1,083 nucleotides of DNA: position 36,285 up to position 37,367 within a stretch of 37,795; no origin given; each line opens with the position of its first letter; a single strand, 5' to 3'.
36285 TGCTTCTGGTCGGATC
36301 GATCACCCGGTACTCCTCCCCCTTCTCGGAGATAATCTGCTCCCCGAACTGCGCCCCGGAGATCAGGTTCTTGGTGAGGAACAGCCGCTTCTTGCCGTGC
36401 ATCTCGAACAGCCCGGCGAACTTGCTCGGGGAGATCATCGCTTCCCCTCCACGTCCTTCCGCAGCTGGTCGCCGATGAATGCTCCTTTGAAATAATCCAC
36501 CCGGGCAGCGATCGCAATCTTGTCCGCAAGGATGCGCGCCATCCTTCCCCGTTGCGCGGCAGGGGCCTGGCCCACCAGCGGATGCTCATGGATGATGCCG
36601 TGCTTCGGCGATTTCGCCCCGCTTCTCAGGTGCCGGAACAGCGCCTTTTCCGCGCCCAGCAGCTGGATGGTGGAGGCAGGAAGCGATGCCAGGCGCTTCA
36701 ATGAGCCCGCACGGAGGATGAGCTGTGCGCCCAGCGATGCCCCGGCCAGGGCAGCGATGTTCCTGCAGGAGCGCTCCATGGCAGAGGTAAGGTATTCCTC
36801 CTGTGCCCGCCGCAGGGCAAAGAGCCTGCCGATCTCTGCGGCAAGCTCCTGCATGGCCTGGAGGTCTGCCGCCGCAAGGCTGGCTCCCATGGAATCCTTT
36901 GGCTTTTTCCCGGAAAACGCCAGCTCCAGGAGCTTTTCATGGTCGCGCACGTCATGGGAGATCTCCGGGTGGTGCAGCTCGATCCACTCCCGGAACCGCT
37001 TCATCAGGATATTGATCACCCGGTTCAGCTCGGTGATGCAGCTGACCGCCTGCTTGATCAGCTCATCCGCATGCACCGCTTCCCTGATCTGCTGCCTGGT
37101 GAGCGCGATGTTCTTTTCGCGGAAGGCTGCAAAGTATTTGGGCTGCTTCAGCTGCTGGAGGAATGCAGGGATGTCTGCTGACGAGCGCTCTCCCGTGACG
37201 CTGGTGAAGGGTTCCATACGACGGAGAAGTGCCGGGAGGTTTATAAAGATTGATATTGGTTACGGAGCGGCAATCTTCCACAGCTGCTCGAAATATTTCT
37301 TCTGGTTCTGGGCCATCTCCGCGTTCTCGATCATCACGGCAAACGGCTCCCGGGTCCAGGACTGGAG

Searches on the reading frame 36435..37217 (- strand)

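Call 14: search_protein_families(library=pfam, proteins=[window:36435-37217:-], max_evalue=0.001)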
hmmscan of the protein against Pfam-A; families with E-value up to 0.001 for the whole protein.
window:36435-37217:- (260 aa): 1 family
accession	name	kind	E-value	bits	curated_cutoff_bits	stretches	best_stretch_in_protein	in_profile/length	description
PF01798.23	Nop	-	4.3e-49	167.4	25.4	1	109-259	73-225/228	snoRNA binding domain, fibrillarin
